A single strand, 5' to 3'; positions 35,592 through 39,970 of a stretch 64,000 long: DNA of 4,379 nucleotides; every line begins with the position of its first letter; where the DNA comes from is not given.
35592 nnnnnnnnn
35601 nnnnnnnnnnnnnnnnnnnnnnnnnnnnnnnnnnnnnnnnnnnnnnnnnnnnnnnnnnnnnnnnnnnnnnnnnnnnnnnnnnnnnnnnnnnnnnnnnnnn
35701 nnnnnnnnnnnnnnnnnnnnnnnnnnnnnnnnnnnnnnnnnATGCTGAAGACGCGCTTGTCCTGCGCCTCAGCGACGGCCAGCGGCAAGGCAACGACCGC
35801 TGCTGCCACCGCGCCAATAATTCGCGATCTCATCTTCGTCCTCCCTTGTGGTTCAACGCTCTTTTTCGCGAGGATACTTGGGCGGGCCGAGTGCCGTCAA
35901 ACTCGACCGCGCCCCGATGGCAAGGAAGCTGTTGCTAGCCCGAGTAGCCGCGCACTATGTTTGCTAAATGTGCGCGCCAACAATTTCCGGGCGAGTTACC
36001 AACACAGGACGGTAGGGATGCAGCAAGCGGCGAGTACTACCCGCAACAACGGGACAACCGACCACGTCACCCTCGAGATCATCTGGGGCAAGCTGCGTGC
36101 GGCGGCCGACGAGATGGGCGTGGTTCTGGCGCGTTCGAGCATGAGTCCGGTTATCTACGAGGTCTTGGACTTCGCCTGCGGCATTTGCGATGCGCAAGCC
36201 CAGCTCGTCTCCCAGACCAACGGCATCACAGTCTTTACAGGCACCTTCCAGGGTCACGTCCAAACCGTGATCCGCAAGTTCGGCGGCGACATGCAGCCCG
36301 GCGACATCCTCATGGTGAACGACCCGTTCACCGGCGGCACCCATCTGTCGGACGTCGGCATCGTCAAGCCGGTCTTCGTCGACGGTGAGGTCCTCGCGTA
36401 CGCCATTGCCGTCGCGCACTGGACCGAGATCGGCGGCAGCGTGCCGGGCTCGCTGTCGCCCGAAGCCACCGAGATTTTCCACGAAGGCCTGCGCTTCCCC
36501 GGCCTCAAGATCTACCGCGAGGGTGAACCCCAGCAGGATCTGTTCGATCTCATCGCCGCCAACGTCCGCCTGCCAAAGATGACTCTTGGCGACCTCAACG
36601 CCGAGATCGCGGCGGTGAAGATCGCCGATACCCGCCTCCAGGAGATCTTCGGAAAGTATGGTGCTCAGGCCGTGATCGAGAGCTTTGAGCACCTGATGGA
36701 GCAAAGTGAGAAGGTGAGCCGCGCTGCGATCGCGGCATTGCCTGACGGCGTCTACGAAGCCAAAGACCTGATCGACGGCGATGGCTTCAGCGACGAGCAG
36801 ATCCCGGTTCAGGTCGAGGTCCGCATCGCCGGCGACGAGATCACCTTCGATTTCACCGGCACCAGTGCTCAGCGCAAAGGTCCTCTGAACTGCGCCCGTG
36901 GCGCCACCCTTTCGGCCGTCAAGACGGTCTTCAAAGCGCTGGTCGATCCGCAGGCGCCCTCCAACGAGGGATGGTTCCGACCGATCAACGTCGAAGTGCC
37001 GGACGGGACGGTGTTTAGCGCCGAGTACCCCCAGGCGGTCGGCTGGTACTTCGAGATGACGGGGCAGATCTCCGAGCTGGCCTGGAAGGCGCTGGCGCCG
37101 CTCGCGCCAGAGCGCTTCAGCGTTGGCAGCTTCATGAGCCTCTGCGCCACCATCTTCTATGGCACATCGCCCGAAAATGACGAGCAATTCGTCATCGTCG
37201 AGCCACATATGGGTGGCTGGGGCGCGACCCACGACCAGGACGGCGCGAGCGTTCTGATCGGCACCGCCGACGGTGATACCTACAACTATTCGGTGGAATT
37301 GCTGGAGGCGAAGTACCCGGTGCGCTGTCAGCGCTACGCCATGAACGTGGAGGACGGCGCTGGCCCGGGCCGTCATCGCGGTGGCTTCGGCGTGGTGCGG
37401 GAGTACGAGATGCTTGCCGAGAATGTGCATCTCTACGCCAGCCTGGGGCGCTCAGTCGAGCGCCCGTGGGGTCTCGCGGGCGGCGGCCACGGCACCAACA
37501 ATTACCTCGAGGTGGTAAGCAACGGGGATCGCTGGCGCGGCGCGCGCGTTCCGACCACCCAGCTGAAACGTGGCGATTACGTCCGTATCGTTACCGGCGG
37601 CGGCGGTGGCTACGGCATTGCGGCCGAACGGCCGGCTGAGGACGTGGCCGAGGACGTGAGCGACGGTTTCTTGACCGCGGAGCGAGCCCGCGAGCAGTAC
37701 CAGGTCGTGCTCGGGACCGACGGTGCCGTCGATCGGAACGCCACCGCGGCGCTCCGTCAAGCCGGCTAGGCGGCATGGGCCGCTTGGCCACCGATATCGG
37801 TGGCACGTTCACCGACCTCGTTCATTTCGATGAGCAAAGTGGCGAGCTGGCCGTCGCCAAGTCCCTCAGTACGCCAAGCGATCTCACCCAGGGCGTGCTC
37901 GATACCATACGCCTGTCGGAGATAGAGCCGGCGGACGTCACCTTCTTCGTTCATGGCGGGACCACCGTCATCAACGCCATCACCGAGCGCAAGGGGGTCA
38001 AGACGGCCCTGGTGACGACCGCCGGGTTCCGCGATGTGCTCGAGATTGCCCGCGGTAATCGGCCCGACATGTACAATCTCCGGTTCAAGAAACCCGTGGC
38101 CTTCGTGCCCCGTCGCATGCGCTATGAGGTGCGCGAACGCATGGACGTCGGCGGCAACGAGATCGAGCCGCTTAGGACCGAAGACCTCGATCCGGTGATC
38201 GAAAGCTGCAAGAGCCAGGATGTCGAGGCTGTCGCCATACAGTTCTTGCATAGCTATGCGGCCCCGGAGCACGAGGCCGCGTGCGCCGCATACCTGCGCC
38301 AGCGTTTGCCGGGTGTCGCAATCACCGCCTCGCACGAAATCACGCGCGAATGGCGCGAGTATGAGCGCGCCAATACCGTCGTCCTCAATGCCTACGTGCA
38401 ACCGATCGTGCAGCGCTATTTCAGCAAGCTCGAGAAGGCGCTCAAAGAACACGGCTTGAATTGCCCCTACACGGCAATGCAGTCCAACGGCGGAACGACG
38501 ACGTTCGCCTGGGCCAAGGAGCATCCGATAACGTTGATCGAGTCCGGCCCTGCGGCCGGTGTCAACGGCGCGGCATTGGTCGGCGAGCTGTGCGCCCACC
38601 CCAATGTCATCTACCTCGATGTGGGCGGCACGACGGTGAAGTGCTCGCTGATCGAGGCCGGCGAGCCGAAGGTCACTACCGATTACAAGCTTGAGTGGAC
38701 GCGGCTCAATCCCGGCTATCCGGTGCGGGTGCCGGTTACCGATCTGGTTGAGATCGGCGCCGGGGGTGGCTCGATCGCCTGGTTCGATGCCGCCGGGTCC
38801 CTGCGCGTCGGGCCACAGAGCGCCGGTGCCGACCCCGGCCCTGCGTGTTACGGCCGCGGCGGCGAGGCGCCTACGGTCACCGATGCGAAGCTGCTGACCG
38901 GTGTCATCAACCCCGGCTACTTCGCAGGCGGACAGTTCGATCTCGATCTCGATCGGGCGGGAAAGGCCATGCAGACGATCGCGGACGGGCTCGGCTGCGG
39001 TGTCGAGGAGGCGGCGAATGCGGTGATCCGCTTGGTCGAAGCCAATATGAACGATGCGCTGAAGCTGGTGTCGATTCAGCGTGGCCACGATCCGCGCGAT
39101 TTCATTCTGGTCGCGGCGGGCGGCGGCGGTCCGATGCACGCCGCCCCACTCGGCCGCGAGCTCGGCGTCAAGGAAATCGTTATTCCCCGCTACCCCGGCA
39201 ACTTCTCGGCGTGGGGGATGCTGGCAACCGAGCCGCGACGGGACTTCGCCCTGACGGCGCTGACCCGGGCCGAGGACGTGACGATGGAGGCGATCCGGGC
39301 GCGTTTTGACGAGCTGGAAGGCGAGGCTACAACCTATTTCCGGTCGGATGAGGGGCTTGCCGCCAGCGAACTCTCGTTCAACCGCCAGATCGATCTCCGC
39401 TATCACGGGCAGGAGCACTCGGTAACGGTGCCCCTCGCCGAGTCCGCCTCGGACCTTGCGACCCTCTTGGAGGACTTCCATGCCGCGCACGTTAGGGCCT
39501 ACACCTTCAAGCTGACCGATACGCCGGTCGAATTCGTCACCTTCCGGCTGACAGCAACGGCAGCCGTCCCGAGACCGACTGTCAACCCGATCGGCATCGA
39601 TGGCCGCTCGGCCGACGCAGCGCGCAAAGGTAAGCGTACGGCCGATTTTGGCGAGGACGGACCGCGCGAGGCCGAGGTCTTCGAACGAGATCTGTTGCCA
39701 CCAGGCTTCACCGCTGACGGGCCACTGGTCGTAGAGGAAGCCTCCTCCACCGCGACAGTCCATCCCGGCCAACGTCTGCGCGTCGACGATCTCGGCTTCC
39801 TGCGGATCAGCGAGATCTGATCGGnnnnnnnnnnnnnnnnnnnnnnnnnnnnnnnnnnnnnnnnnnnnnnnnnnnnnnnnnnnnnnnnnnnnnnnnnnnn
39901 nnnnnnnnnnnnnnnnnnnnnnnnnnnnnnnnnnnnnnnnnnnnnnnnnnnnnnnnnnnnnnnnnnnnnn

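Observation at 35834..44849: Divergent hyuB-hyuA-hyuB module followed by a MetE-fold zinc protein and a convergent AOR-family tungsten/molybdenum enzyme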

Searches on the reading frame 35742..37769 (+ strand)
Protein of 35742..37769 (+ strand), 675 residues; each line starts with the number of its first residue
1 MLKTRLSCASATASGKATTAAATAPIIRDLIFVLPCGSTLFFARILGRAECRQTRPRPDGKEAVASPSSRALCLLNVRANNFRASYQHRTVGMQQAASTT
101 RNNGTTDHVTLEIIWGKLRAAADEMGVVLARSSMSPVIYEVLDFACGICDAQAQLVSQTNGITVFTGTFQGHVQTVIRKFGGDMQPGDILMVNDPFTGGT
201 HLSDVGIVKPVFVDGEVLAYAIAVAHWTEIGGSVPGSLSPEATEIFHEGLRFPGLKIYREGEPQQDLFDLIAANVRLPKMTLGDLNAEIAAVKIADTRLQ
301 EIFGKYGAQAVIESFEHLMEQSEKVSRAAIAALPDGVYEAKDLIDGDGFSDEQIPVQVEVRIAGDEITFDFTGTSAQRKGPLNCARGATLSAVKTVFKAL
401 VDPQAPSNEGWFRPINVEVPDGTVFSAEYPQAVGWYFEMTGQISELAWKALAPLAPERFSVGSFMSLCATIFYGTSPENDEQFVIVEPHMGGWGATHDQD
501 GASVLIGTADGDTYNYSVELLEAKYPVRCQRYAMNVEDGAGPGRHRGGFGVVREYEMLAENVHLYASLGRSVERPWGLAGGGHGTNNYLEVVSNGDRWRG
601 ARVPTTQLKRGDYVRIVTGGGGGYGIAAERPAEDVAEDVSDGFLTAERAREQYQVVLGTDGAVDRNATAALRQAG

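Call 3: search_protein_families(library=pfam, proteins=[window:35742-37769:+])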
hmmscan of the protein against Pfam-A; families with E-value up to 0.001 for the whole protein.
window:35742-37769:+ (675 aa): 1 family
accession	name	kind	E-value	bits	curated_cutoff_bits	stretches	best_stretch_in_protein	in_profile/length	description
PF02538.19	Hydantoinase_B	-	1.7e-172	574.9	26.8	1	107-625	1-517/519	Hydantoinase B/oxoprolinase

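Call 4: search_protein_families(library=ncbifam, proteins=[window:35742-37769:+])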
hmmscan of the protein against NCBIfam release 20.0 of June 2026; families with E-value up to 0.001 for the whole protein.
window:35742-37769:+ (675 aa): 2 families
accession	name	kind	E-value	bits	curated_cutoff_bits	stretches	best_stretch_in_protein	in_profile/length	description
NF050157.1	CapLactmsBetCapB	equivalog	8.6e-88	295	1000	1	107-673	2-576/577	caprolactamase subunit beta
NF042976.1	AcphenoCarb_ApcD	equivalog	1e-35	123.2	1500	1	105-432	28-358/685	acetophenone carboxylase subunit delta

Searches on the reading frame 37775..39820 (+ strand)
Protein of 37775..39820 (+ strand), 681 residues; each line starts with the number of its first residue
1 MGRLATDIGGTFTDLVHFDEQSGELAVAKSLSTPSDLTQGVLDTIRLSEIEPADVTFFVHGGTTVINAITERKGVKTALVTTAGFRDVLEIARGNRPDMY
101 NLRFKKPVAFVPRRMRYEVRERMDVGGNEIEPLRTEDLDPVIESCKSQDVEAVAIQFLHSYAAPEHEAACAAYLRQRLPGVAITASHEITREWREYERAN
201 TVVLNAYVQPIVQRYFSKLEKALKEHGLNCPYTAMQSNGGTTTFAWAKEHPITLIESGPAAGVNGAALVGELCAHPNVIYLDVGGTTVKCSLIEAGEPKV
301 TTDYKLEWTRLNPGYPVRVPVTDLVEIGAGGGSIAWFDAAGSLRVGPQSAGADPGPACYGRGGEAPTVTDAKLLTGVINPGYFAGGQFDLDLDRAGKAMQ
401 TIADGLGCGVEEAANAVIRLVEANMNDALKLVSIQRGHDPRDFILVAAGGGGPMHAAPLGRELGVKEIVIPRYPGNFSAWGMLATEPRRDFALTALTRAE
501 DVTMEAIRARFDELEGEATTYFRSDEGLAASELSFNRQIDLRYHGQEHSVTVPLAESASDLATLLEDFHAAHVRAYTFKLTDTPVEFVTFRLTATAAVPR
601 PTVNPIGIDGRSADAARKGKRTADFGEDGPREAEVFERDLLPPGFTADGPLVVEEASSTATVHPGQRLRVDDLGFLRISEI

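Call 3: search_protein_families(library=pfam, proteins=[window:37775-39820:+])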
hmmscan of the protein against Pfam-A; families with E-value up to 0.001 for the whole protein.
window:37775-39820:+ (681 aa): 3 families
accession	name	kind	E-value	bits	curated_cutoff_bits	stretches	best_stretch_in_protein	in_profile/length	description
PF01968.24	Hydantoinase_A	-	1.3e-94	317.1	22.9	1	198-489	1-289/291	Hydantoinase/oxoprolinase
PF05378.19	Hydant_A_N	-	1.1e-45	156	25.2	1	4-176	2-174/176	Hydantoinase/oxoprolinase N-terminal region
PF19278.4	Hydant_A_C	-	2.9e-11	43.6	21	1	503-679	10-191/193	Hydantoinase/oxoprolinase C-terminal domain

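Call 4: search_protein_families(library=ncbifam, proteins=[window:37775-39820:+])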
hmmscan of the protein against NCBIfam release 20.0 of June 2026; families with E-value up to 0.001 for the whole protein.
window:37775-39820:+ (681 aa): 3 families
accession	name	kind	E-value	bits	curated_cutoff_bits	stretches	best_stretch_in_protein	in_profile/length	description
NF050156.1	CapLactmsAlpCapA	equivalog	1.9e-153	512.3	1000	1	3-679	2-686/689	caprolactamase subunit alpha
NF042975.2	AcphenoCarb_ApcC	equivalog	3.1e-82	276.9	1500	1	4-673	11-704/733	acetophenone carboxylase subunit gamma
NF042960.1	AcphenoCarb_ApcA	equivalog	1.2e-50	172.4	1250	1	187-675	180-652/658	acetophenone carboxylase subunit alpha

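Call 60: find_homologous_proteins(query=window:37775-39820:+, max_evalue=1e-50)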
Query window:37775-39820:+ (681 aa): 8000 proteins with E <= 1e-50 among 8000 candidates; the best 120 are listed.
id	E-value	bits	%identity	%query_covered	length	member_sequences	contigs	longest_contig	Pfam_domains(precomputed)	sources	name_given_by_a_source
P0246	0.0e+0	1543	100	100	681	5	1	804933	PF01968.25,PF19278.5,PF05378.20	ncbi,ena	-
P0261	0.0e+0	1210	78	100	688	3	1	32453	PF01968.25,PF19278.5,PF05378.20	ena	-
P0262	0.0e+0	1183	77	100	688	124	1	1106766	PF01968.25,PF19278.5,PF05378.20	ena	-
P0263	0.0e+0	1153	76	100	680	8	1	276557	PF01968.25,PF19278.5,PF05378.20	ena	-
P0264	0.0e+0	1146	75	100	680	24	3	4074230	PF01968.25,PF19278.5,PF05378.20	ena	-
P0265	0.0e+0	1144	74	100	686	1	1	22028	PF01968.25,PF19278.5,PF05378.20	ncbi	-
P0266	0.0e+0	1143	74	100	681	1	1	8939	PF01968.25,PF19278.5,PF05378.20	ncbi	-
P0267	0.0e+0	1139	74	100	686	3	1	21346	PF01968.25,PF19278.5,PF05378.20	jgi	jgi:N-methylhydantoinase A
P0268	0.0e+0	1131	74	100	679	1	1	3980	PF01968.25,PF19278.5,PF05378.20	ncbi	-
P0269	0.0e+0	1114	73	100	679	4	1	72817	PF01968.25,PF19278.5,PF05378.20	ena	-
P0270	0.0e+0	1111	72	100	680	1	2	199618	PF01968.25,PF19278.5,PF05378.20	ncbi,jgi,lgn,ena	-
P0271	0.0e+0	1111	73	100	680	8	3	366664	PF01968.25,PF19278.5,PF05378.20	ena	-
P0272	0.0e+0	1110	71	100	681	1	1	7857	PF01968.25,PF19278.5,PF05378.20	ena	-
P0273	0.0e+0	1108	72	100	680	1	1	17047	PF01968.25,PF19278.5,PF05378.20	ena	-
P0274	0.0e+0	1107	72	100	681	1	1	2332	PF01968.25,PF19278.5,PF05378.20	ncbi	-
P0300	0.0e+0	1087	71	100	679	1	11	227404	PF01968.25,PF19278.5,PF05378.20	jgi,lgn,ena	jgi:N-methylhydantoinase A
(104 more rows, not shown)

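Call 61: find_encoding_contigs(protein=P0262, flank=8000, max_places=2)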
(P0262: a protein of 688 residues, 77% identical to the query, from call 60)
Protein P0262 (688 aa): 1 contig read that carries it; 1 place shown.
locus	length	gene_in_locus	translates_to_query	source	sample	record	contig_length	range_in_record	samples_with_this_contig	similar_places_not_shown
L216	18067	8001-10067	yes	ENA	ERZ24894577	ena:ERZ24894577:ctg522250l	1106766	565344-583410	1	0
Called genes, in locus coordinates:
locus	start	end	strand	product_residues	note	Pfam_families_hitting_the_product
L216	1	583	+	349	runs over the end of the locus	PF00487:FA_desaturase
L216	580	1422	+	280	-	PF02548:Pantoate_transf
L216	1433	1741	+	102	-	PF00355:Rieske, PF13806:Rieske_2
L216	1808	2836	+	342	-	PF03480:DctP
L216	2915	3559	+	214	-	PF04290:DctQ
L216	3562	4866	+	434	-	PF06808:DctM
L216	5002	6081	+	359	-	PF05544:Pro_racemase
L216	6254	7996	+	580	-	PF02538:Hydantoinase_B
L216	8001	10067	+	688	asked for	PF05378:Hydant_A_N, PF01968:Hydantoinase_A, PF19278:Hydant_A_C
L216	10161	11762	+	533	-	PF00496:SBP_bac_5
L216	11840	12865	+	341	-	PF19300:BPD_transp_1_N, PF00528:BPD_transp_1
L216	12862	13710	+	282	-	PF12911:OppC_N, PF00528:BPD_transp_1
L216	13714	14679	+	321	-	PF00005:ABC_tran, PF08352:oligo_HPY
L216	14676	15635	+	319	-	PF00005:ABC_tran, PF02463:SMC_N, PF13304:AAA_21 (faint), PF08352:oligo_HPY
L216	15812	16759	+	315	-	PF02737:3HCDH_N, PF00725:3HCDH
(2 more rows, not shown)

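Call 62: find_encoding_contigs(protein=P0264, flank=8000, max_places=2)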
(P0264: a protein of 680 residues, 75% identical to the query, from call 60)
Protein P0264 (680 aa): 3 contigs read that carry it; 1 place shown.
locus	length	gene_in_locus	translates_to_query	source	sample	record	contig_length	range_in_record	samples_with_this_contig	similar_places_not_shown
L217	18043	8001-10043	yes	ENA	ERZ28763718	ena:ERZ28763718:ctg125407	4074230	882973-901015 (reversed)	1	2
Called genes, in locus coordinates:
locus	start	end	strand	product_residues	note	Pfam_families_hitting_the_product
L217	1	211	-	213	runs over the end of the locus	PF13521:AAA_28 (weak), PF02223:Thymidylate_kin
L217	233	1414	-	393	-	PF00768:Peptidase_S11, PF13354:Beta-lactamase2, PF07943:PBP5_C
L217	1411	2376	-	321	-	PF03330:DPBB_1, PF05036:SPOR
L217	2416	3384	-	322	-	PF13406:SLT_2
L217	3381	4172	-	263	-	PF02698:DUF218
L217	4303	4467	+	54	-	-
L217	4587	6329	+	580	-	PF02538:Hydantoinase_B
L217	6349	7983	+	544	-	-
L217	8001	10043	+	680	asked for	PF05378:Hydant_A_N, PF01968:Hydantoinase_A, PF19278:Hydant_A_C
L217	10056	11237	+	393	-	PF01557:FAA_hydrolase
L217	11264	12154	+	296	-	PF05721:PhyH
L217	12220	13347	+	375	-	PF01168:Ala_racemase_N, PF14031:D-ser_dehydrat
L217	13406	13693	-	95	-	PF05016:ParE_toxin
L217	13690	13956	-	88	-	PF27535:RelB3_C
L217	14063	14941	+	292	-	PF05721:PhyH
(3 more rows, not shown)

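Call 63: find_encoding_contigs(protein=P0300, flank=8000, max_places=4)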
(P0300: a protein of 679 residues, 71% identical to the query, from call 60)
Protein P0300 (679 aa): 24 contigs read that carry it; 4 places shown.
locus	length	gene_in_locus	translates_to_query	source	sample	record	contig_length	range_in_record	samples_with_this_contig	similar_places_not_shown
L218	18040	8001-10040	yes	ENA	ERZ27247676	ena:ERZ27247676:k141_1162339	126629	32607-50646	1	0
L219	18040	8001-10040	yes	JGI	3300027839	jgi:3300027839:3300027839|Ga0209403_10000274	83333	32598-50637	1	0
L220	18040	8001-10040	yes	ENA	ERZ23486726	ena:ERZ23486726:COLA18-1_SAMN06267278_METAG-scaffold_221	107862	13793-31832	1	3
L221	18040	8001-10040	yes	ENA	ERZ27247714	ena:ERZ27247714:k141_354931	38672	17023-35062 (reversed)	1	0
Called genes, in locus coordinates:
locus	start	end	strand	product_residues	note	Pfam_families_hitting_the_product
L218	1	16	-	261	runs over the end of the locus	PF00106:adh_short, PF08659:KR, PF13561:adh_short_C2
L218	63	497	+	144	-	PF01258:zf-dskA_traR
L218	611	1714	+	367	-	PF00296:Bac_luciferase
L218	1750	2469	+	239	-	PF00106:adh_short, PF08659:KR (faint), PF13561:adh_short_C2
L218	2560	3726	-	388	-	PF02746:MR_MLE_N, PF13378:MR_MLE_C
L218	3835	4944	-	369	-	PF00296:Bac_luciferase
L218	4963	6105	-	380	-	PF02746:MR_MLE_N, PF13378:MR_MLE_C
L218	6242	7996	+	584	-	PF02538:Hydantoinase_B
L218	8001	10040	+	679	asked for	PF05378:Hydant_A_N, PF01968:Hydantoinase_A, PF19278:Hydant_A_C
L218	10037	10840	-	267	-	PF23441:SDR (weak), PF00106:adh_short, PF08659:KR, PF13561:adh_short_C2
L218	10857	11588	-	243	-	PF00392:GntR, PF07729:FCD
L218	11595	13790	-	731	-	PF00676:E1_dh, PF02775:TPP_enzyme_C (weak), PF13292:DXP_synthase_N (weak), PF02779:Transket_pyr, PF02780:Transketolase_C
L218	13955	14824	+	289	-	PF02682:CT_C_D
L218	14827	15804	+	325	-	PF02626:CT_A_B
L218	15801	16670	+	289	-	PF02682:CT_C_D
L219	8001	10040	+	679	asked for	PF05378:Hydant_A_N, PF01968:Hydantoinase_A, PF19278:Hydant_A_C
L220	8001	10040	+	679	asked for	PF05378:Hydant_A_N, PF01968:Hydantoinase_A, PF19278:Hydant_A_C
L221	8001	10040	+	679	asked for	PF05378:Hydant_A_N, PF01968:Hydantoinase_A, PF19278:Hydant_A_C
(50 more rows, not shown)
